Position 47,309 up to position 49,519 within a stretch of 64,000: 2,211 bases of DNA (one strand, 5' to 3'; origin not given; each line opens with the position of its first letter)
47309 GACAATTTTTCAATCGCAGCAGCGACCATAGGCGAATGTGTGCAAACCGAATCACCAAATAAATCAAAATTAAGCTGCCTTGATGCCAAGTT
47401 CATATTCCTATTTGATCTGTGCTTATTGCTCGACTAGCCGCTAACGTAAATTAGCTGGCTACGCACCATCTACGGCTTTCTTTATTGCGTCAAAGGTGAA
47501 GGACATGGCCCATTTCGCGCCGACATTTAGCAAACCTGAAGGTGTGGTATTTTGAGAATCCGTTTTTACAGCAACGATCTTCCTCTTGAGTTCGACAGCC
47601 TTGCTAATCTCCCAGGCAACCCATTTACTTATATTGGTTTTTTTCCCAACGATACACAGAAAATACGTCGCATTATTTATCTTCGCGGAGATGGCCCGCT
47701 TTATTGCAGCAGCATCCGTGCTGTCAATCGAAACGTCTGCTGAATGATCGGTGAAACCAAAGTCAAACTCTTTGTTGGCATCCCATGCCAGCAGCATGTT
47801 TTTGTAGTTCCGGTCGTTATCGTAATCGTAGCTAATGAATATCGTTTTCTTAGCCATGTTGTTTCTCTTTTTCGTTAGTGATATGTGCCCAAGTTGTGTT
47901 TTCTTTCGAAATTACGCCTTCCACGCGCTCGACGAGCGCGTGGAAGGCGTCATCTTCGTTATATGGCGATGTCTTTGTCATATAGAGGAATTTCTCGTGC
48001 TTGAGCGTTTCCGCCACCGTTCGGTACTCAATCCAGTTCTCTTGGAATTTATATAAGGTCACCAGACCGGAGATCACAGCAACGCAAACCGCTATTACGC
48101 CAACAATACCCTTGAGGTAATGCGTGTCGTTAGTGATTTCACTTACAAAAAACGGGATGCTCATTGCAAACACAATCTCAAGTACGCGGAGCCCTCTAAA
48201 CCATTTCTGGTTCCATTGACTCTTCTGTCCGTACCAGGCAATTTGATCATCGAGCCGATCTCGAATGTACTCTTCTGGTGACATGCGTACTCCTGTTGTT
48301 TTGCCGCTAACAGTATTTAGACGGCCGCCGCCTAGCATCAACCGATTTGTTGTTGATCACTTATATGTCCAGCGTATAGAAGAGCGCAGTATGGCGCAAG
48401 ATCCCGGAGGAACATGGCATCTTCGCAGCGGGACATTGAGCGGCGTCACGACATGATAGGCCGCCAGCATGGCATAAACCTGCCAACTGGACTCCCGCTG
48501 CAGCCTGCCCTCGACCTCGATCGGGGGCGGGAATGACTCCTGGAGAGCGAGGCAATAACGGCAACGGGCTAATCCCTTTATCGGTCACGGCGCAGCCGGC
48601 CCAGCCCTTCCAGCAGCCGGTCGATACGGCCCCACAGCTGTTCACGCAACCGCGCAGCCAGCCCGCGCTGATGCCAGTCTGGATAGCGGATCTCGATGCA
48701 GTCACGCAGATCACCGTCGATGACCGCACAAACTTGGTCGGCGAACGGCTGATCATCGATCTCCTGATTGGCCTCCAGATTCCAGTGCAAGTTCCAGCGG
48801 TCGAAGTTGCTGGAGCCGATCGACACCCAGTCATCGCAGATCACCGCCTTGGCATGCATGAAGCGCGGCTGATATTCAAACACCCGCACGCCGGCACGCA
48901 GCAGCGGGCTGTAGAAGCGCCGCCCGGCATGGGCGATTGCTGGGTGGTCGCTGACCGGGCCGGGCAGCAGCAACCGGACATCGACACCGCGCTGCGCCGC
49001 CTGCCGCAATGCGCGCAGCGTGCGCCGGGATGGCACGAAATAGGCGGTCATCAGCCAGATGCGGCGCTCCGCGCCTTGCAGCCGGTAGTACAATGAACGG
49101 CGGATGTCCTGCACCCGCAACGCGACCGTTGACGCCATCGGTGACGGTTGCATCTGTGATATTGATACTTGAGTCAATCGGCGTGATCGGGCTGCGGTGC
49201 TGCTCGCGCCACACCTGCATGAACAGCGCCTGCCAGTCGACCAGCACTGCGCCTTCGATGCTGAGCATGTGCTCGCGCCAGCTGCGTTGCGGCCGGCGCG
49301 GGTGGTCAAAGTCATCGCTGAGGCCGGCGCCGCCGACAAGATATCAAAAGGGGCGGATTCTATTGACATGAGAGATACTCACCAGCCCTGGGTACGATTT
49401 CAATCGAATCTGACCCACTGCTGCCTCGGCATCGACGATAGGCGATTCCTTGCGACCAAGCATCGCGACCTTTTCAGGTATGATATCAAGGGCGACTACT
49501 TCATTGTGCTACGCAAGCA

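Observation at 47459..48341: Overlapping SLATT (DUF4231) + TIR-like (DUF1863) two-gene module: candidate uncharacterised abortive-infection/defence system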

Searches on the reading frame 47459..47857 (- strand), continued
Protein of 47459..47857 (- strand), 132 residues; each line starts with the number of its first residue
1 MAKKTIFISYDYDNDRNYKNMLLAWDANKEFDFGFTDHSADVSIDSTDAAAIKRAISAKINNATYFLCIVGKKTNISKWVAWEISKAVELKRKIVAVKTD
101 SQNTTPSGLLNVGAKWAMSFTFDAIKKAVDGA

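Call 73: search_dna_similar(query=window:47459-47857:-, collection=plasmids, mode=protein, max_rows=12)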
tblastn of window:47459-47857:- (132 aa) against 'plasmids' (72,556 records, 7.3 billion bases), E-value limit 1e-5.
Records with a match: 9; places in all: 10; records where one place covers at least 80% of the query: 9.
Best place of each record, by identity: <60% 9.
By first word of the organism name: Acinetobacter 4; Staphylococcus 2; Planococcus 2; Lichenicola 1.
By predicted mobility (MOB-suite, as given by PLSDB): non-mobilizable 6; mobilizable 2; conjugative 1.
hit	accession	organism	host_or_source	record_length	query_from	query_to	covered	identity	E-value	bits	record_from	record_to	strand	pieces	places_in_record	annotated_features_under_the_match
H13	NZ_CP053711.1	Lichenicola cladoniae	Cladonia borealis,cell culture,lichen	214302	1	132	100%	56.8%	6e-36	136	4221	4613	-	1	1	TIR domain-containing protein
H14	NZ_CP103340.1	Acinetobacter baumannii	Homo sapiens,metagenomic assembly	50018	1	132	100%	51.5%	6e-28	114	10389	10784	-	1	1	TIR domain-containing protein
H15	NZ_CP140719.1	Acinetobacter johnsonii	Homo sapiens,mixed culture,urine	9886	1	132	100%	50.8%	1e-27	113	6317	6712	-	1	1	TIR domain-containing protein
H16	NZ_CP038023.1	Acinetobacter radioresistens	bacterial culture,soil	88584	1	130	98%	51.5%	2e-27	112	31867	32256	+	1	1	TIR domain-containing protein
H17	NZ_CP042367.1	Acinetobacter pittii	Homo sapiens,Whole organism,clinical ...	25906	1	132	100%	48.5%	1e-26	109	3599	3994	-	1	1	TIR domain-containing protein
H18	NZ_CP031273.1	Staphylococcus chromogenes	Buffalo milk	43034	6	129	94%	46.9%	2e-21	95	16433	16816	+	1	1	TIR domain-containing protein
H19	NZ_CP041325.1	Planococcus glaciei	Homo sapiens,cell culture,blood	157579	6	129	94%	40.9%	4e-14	74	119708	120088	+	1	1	TIR domain-containing protein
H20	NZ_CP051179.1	Planococcus glaciei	Homo sapiens,acute appendicitis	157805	6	129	94%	40.9%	4e-14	74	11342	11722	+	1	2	TIR domain-containing protein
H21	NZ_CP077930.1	Staphylococcus aureus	Homo sapiens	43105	6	129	94%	40.6%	4e-17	83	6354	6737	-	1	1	TIR domain-containing protein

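Call 82: search_protein_families(library=pfam, proteins=[L055:7532-8002:+, L055:7995-8399:+], max_evalue=0.01)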
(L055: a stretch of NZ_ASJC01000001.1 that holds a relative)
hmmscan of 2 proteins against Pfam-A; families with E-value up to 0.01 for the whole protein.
L055:7532-8002:+ (156 aa): 2 families
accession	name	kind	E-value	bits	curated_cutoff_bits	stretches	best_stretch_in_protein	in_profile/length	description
PF14015.11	DUF4231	-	1e-21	77.7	24.7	1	24-120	2-97/103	Protein of unknown function (DUF4231)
PF18181.6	SLATT_1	-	9.7e-14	51.9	26.3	1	16-142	1-122/122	SMODS and SLOG-associating 2TM effector domain 1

L055:7995-8399:+ (134 aa): 2 families
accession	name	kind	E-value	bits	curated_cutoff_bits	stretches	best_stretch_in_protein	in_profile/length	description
PF08937.16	ThsB_TIR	-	7e-20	71.7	21.2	1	6-105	1-99/100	Thoeris protein ThsB, TIR-like domain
PF13676.11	TIR_2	-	6.5e-05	23.9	28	1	52-122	38-109/122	TIR domain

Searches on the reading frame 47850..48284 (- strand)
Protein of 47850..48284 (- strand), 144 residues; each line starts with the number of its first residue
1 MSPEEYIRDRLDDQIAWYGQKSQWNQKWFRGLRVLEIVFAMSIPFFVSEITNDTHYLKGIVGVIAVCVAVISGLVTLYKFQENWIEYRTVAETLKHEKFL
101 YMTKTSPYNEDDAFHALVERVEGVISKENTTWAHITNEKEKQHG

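Call 4: search_protein_families(library=pfam, proteins=[window:47850-48284:-], max_evalue=0.01)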
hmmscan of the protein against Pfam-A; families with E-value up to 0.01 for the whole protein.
window:47850-48284:- (144 aa): 3 families
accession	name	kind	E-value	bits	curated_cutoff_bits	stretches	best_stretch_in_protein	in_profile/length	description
PF14015.11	DUF4231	-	1.8e-24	86.6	24.7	1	13-112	1-99/103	Protein of unknown function (DUF4231)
PF18181.6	SLATT_1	-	4.7e-15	56.1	26.3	1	6-132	1-122/122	SMODS and SLOG-associating 2TM effector domain 1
PF18184.6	SLATT_3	-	1.1e-06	29.4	26.3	1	33-139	25-134/155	SMODS and SLOG-associating 2TM effector domain 3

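Call 5: search_protein_families(library=padloc, proteins=[window:47850-48284:-], max_evalue=0.01)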
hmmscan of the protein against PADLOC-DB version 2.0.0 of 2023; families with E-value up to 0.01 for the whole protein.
window:47850-48284:- (144 aa): 2 families
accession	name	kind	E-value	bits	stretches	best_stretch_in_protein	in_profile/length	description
PDLC00696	Effector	-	0.0036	15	1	35-94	45-105/189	2TM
PDLC03794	RTasSLATT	-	0.0099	13.7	1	38-89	40-90/176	DRT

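Call 6: search_protein_families(library=ncbifam, proteins=[window:47850-48284:-], max_evalue=0.01)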
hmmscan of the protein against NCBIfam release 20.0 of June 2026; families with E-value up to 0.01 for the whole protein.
window:47850-48284:- (144 aa): 4 families
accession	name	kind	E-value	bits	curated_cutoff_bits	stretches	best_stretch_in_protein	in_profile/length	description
NF033634.1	SLATT_1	domain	2.2e-40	137.6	41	1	6-134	1-130/132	SLATT domain-containing protein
NF033610.1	SLATT_3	domain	2e-09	37.7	45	1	21-139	11-139/170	SLATT domain-containing protein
NF033632.1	SLATT_4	domain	3.6e-05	23.7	55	1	24-94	22-93/154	SLATT domain-containing protein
TIGR04402.2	mob_CxxC_CxxC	subfamily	0.005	17.1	70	1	17-142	17-145/180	mobilome CxxCx(11)CxxC protein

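Call 16: find_homologous_proteins(query=window:47850-48284:-)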
Query window:47850-48284:- (144 aa): 276 proteins with E <= 0.001 among 313 candidates; the best 120 are listed.
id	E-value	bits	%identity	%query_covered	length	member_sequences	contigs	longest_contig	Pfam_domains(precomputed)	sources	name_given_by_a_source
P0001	6.3e-87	307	95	99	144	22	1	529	PF18181.7,PF18184.7,PF14015.12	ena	-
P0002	1.5e-79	283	88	100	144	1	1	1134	PF18181.7,PF18184.7,PF14015.12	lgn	-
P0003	4.0e-78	278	85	100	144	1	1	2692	PF18181.7,PF18184.7,PF14015.12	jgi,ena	-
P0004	4.8e-76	271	82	100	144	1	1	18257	PF18181.7,PF18184.7,PF14015.12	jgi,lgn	jgi:hypothetical protein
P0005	1.9e-70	253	80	98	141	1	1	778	PF18181.7,PF14015.12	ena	-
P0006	1.7e-65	237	75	100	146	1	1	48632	PF18181.7,PF14015.12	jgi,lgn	jgi:hypothetical protein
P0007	2.4e-63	230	70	100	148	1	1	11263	PF18181.7,PF14015.12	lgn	-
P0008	3.8e-61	223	70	100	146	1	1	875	PF18181.7,PF18184.7,PF14015.12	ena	-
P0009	2.3e-60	221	70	100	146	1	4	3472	PF18181.7,PF18184.7,PF14015.12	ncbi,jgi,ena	-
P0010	2.8e-60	220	68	100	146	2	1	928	PF18181.7,PF14015.12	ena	-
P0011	1.4e-59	218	66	100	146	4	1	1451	PF18181.7,PF14015.12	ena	-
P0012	3.2e-59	217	66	100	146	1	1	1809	PF18181.7,PF18184.7,PF14015.12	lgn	-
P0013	7.2e-59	216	66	99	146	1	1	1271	PF18181.7,PF14015.12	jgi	-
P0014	1.2e-58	215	65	99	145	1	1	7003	PF18181.7,PF14015.12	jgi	jgi:hypothetical protein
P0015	1.4e-58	215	63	99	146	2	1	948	PF18181.7,PF18184.7,PF14015.12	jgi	-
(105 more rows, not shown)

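Call 19: search_solved_structures(query=window:47850-48284:-, max_evalue=10, show_alignments=2)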
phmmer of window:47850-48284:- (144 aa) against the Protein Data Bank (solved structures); distinct sequences matched with E-value up to 10: 0.

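Call 44: find_encoding_contigs(protein=P0004, flank=10000, max_places=4)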
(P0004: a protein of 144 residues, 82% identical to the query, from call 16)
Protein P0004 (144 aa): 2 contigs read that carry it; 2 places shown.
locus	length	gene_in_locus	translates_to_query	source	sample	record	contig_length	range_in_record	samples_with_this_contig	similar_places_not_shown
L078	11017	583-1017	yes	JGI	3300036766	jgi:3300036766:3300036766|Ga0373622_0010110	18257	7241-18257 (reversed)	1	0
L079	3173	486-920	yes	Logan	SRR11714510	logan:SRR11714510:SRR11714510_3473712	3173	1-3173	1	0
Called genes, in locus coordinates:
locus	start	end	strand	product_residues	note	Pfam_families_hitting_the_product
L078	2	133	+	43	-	?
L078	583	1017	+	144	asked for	PF18181:SLATT_1, PF14015:DUF4231, PF18184:SLATT_3 (weak)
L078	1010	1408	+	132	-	PF08937:ThsB_TIR, PF13676:TIR_2 (weak)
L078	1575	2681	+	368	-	-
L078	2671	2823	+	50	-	-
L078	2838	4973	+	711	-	PF12161:HsdM_N, PF02384:N6_Mtase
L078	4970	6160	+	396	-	PF01420:Methylase_S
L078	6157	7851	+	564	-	-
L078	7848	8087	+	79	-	-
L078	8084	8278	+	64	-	-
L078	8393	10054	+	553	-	PF04326:SLFN_AlbA_2, PF13749:HATPase_c_4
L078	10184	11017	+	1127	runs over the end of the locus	PF04313:HSDR_N, PF04851:ResIII, PF18766:SWI2_SNF2, PF22679:T1R_D3-like, PF11867:T1RH-like_C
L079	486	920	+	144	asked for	PF18181:SLATT_1, PF14015:DUF4231, PF18184:SLATT_3 (weak)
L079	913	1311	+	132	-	PF08937:ThsB_TIR, PF13676:TIR_2 (weak)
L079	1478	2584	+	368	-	-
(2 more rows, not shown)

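Call 45: find_encoding_contigs(protein=P0006, flank=10000, max_places=4)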
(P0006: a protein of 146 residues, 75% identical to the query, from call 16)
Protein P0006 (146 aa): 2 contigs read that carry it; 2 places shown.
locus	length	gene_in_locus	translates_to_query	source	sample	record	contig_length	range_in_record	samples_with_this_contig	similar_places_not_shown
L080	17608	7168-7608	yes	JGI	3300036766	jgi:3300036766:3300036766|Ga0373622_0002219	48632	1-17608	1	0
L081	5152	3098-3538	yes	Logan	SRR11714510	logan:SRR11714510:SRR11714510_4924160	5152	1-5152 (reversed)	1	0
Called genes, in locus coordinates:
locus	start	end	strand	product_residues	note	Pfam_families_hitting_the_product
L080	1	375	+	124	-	?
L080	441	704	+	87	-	-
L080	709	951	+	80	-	PF07927:HicA_toxin (weak)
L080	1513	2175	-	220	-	PF13717:Zn_ribbon_4 (weak)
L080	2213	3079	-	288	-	PF00140:Sigma70_r1_2, PF04542:Sigma70_r2, PF04539:Sigma70_r3, PF04545:Sigma70_r4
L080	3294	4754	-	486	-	PF00089:Trypsin, PF13365:Trypsin_2, PF00595:PDZ, PF13180:PDZ_2, PF17820:PDZ_6, PF00595:PDZ, PF13180:PDZ_2, PF17820:PDZ_6, +1 more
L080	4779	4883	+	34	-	-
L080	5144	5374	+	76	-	-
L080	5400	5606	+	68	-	-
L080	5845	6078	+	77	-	PF15731:MqsA_antitoxin (weak)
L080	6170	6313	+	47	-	-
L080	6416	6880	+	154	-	-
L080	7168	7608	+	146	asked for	PF18181:SLATT_1, PF14015:DUF4231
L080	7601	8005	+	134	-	PF08937:ThsB_TIR, PF13676:TIR_2 (weak)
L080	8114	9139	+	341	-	-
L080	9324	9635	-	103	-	PF01381:HTH_3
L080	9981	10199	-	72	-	-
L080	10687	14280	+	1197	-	PF02463:SMC_N, PF13304:AAA_21 (faint), PF13476:AAA_23, PF06470:SMC_hinge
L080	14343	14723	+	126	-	-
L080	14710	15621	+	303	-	PF13604:AAA_30, PF00448:SRP54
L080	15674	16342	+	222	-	PF01300:Sua5_yciO_yrdC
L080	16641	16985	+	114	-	PF09699:Paired_CXXCH_1 (faint), PF13435:Cytochrome_C554 (faint)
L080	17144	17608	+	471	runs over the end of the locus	PF05140:ResB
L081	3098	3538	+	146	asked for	PF18181:SLATT_1, PF14015:DUF4231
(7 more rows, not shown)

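Call 48: find_related_loci(query=A2, collection=viral_contigs, flank=8000)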
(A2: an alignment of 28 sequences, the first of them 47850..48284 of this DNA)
Query A2 (144 aa) in viral_contigs; peptide patterns used: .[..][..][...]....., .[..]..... (x = any residue, [..] = any of these).
249 stretches matched a pattern; 96 encode a relative of the query (tblastn E <= 1e-3); the best 80 are kept; 80 distinct loci.
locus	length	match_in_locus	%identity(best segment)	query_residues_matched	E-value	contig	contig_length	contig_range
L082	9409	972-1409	46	1-144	5e-43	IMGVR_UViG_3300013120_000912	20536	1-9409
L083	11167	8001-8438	47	1-141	2e-39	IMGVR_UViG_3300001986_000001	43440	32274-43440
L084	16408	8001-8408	45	1-137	2e-36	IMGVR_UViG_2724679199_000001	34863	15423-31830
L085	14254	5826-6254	44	1-142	2e-36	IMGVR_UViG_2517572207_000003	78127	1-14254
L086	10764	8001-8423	40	1-142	1e-35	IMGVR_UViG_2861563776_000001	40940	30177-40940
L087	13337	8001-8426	44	1-142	6e-35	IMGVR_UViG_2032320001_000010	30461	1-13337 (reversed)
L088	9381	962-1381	44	1-142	7e-35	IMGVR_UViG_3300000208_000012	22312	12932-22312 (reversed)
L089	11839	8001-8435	40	1-144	3e-34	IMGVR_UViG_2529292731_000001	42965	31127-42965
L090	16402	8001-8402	44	1-134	2e-34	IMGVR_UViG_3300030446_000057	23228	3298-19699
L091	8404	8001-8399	41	1-132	1e-32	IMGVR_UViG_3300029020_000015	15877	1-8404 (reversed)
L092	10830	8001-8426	42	1-142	2e-32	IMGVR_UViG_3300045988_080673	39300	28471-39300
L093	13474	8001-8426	42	1-142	1e-32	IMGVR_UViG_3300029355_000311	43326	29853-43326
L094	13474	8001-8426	42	1-142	2e-32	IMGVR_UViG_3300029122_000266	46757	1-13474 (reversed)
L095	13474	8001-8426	42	1-142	1e-32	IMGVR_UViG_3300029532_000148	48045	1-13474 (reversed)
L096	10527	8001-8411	42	1-135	2e-32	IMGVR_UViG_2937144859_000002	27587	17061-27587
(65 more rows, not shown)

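Call 61: predict_structure(alignment_id=A3)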
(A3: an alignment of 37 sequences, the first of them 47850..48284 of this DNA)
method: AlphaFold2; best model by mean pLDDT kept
length: 144 residues; sequences in the alignment: 37
mean_pLDDT: 85.6   pTM: 0.66
mean pLDDT of the five models: 85.6, 81.1, 80.4, 78.7, 77.3
residues with pLDDT >= 90: 52; 70-90: 79; 50-70: 11; < 50: 2
segments of 3 or more residues with pLDDT < 50: none
pLDDT, mean of each block of 10 residues (from residue 1): 86 91 88 93 90 87 93 86 86 91 87 87 85 64 48
secondary structure, 60 per line:
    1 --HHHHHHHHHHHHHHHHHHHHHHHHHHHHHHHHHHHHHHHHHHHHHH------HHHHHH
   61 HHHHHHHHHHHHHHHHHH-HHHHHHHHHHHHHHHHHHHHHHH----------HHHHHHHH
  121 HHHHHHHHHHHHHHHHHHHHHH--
elements in order: H3-48 H55-78 H80-102 H113-142

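Call 66: fold_search(model_id=the predicted structure, library=pdb)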
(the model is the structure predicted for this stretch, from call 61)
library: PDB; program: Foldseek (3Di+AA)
matches with E <= 10: 328; with E <= 0.001: 0
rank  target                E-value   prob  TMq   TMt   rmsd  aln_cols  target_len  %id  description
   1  6z0c_C                9.8e-02  0.93  0.42  0.33   9.5       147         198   16  Structure of in silico modelled artificial Maquette-3 protein (released 2021-03-17)
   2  6z0c_B                1.6e-01  0.85  0.38  0.30   9.0       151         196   13  Structure of in silico modelled artificial Maquette-3 protein (released 2021-03-17)
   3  6z0c_A                1.7e-01  0.89  0.42  0.33   9.7       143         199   16  Structure of in silico modelled artificial Maquette-3 protein (released 2021-03-17)
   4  5vjs                  4.2e-01  0.75  0.42  0.34   9.1       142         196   13  De Novo Photosynthetic Reaction Center Protein Equipped with Heme B, a synthetic Zn porphyrin, and Zn(II) cations (released 2018-04-25)
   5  6z0c_D                5.3e-01  0.54  0.37  0.30   9.1       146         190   14  Structure of in silico modelled artificial Maquette-3 protein (released 2021-03-17)
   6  7o3x_A                6.0e-01  0.51  0.37  0.26  16.1       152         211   11  Structural basis for VIPP1 oligomerization and maintenance of thylakoid membrane integrity (released 2021-06-30)
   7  8d9p                  6.7e-01  0.47  0.36  0.29   9.4       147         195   15  De Novo Photosynthetic Reaction Center Protein Equipped with Heme B and Mn(II) cations (released 2022-09-28)
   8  7o3x_B                7.1e-01  0.69  0.45  0.31  19.1       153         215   10  Structural basis for VIPP1 oligomerization and maintenance of thylakoid membrane integrity (released 2021-06-30)
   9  7o3w_A                7.1e-01  0.51  0.38  0.27  17.6       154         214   11  Structural basis for VIPP1 oligomerization and maintenance of thylakoid membrane integrity (released 2021-06-30)
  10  4mh6                  7.1e-01  0.38  0.34  0.32  22.0       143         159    8  2.8 Angstrom Crystal Structure of Type III Secretion Protein YscO from Vibrio parahaemolyticus (released 2013-09-11)
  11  5j0l_D                7.5e-01  0.21  0.24  0.28  11.1       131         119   11  De novo design of protein homo-oligomers with modular hydrogen bond network-mediated specificity (released 2016-07-06)
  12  5nnv_B                1.0e+00  0.75  0.55  0.37  22.5       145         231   10  Structure of a Bacillus subtilis Smc coiled coil middle fragment (released 2017-06-21)
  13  3k29                  1.0e+00  0.30  0.37  0.35  27.3       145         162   14  Structure of a putative YscO homolog CT670 from Chlamydia trachomatis (released 2009-10-13)
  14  2b5u_A                1.1e+00  0.47  0.40  0.15  15.6       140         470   13  Crystal Structure Of Colicin E3 V206C Mutant In Complex With Its Immunity Protein (released 2006-11-07)
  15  8qhx                  1.2e+00  0.57  0.45  0.35  18.8       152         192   10  280A Vipp1 H1-6 helical tubes in the presence of EPL (released 2024-09-18)
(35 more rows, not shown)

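Call 72: search_dna_similar(query=window:47850-48284:-, collection=phages, mode=protein, max_rows=12)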
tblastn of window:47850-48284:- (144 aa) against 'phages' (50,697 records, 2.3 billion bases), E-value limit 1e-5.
Records with a match: 34; places in all: 34; records where one place covers at least 80% of the query: 32.
Best place of each record, by identity: <60% 34.
By first word of the organism name: Staphylococcus 22; Streptococcus 9; Enterococcus 2; Clostridium 1.
By host as written in the record: Staphylococcus sp. 7; Staphylococcus pseudintermedius E140 5; Staphylococcus pseudintermedius 4; - 3; Enterococcus faecalis 2; Staphylococcus pseudintermedius strain E045 2; Streptococcus gallolyticus UCN34 1; Streptococcus equinus 2B 1; and 9 more.
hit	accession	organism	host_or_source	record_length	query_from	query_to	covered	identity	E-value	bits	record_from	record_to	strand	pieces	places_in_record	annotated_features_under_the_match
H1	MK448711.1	Streptococcus phage Javan235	Streptococcus gallolyticus UCN34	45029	1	142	99%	41.0%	2e-25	105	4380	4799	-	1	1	hypothetical protein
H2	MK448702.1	Streptococcus phage Javan199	Streptococcus equinus 2B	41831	1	142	99%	40.6%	2e-27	111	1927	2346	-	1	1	hypothetical protein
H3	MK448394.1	Streptococcus satellite phage Javan277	Streptococcus intermedius ATCC_27335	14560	1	142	99%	40.1%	2e-25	105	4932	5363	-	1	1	hypothetical protein (x2)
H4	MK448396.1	Streptococcus satellite phage Javan280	Streptococcus intermedius JTH08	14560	1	142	99%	40.1%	2e-25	105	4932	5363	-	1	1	hypothetical protein (x2)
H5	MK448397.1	Streptococcus satellite phage Javan281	Streptococcus intermedius SK54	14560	1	142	99%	40.1%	2e-25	105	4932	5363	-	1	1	hypothetical protein (x2)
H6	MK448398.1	Streptococcus satellite phage Javan282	Streptococcus intermedius SRR387763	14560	1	142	99%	40.1%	2e-25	105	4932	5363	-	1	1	hypothetical protein (x2)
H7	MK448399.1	Streptococcus satellite phage Javan283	Streptococcus intermedius SRR387765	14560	1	142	99%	40.1%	2e-25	105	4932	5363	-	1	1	hypothetical protein (x2)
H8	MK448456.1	Streptococcus satellite phage Javan365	Streptococcus oralis SK304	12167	1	142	99%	40.1%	3e-25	105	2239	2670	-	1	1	hypothetical protein (x2)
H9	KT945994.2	Enterococcus phage vB_EfaS_IME197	Enterococcus faecalis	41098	1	140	97%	37.9%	6e-23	99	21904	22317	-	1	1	hypothetical protein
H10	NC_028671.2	Enterococcus phage vB_EfaS_IME197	Enterococcus faecalis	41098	1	140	97%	37.9%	6e-23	99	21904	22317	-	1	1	DUF4231 domain-containing protein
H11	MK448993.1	Streptococcus phage Javan616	Streptococcus thoraltensis DSM_12221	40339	1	138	96%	37.4%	3e-22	97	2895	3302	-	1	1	hypothetical protein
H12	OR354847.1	Staphylococcus phage S-CoN_Ph24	Staphylococcus sp.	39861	4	132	90%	38.6%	1e-18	86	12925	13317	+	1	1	hypothetical protein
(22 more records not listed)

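Call 82: search_protein_families(library=pfam, proteins=[L078:1575-2681:+, L080:8114-9139:+], max_evalue=0.01)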
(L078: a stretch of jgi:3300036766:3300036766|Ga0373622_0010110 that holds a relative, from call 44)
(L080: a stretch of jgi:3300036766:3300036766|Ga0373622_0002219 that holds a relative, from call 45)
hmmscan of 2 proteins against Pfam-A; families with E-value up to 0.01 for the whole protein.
L078:1575-2681:+ (368 aa): 0 families

L080:8114-9139:+ (341 aa): 0 families

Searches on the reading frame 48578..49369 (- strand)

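Call 4: search_protein_families(library=pfam, proteins=[window:48578-49369:-], max_evalue=0.01)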
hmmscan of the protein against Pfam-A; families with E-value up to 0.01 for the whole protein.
window:48578-49369:- (263 aa): 1 family
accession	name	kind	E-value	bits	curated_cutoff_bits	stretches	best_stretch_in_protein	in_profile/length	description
PF13091.12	PLDc_2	-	1.7e-30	106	27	1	96-216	4-127/132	PLD-like domain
